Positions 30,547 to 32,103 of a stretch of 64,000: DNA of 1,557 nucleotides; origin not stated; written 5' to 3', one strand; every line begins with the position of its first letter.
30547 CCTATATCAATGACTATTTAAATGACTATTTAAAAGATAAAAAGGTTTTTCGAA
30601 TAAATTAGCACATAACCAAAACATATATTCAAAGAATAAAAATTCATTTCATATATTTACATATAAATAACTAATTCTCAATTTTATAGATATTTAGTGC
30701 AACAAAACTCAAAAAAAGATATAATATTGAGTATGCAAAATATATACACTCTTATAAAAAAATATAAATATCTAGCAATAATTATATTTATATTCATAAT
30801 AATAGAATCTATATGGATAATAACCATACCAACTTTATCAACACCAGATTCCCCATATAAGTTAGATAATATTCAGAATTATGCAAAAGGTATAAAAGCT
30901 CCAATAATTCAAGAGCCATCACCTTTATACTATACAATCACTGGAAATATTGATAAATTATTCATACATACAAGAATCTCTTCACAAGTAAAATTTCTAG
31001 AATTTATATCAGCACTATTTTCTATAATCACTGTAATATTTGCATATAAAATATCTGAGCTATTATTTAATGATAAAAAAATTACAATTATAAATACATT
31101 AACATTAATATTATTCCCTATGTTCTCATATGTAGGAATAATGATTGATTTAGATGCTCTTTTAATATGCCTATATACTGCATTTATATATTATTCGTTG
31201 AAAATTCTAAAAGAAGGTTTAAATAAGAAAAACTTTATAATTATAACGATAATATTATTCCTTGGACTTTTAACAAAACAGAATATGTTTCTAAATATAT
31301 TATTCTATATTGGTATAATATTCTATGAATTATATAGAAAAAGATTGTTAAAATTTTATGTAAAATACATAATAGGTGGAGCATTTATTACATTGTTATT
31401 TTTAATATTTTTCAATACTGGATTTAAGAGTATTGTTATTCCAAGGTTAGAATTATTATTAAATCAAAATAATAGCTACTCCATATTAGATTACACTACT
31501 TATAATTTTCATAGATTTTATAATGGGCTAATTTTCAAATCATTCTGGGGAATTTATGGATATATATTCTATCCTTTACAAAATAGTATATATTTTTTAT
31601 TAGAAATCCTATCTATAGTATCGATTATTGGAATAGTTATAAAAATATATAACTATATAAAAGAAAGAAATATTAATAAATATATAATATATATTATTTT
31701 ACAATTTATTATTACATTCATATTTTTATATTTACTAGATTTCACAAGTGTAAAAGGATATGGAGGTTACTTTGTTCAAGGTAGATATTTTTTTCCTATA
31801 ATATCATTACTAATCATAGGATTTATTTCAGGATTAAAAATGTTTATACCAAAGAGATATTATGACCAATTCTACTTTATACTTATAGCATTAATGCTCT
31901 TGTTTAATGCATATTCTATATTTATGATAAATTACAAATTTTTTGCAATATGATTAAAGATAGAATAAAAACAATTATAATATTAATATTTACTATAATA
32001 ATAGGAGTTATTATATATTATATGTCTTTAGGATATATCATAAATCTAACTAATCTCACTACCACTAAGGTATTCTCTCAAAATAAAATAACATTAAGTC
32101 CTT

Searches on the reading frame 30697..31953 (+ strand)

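Call 68: search_protein_families(library=pfam, proteins=[window:30697-31953:+], max_evalue=0.0001)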
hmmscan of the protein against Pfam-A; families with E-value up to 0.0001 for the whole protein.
window:30697-31953:+ (418 aa): 2 families
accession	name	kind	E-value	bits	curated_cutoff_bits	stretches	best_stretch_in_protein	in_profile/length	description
PF13231.12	PMT_2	-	1.5e-09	38.7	26.1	1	102-236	25-155/160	Dolichyl-phosphate-mannose-protein mannosyltransferase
PF09913.15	DUF2142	-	3.7e-09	36.3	30.1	1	76-371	100-394/395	Predicted membrane protein (DUF2142)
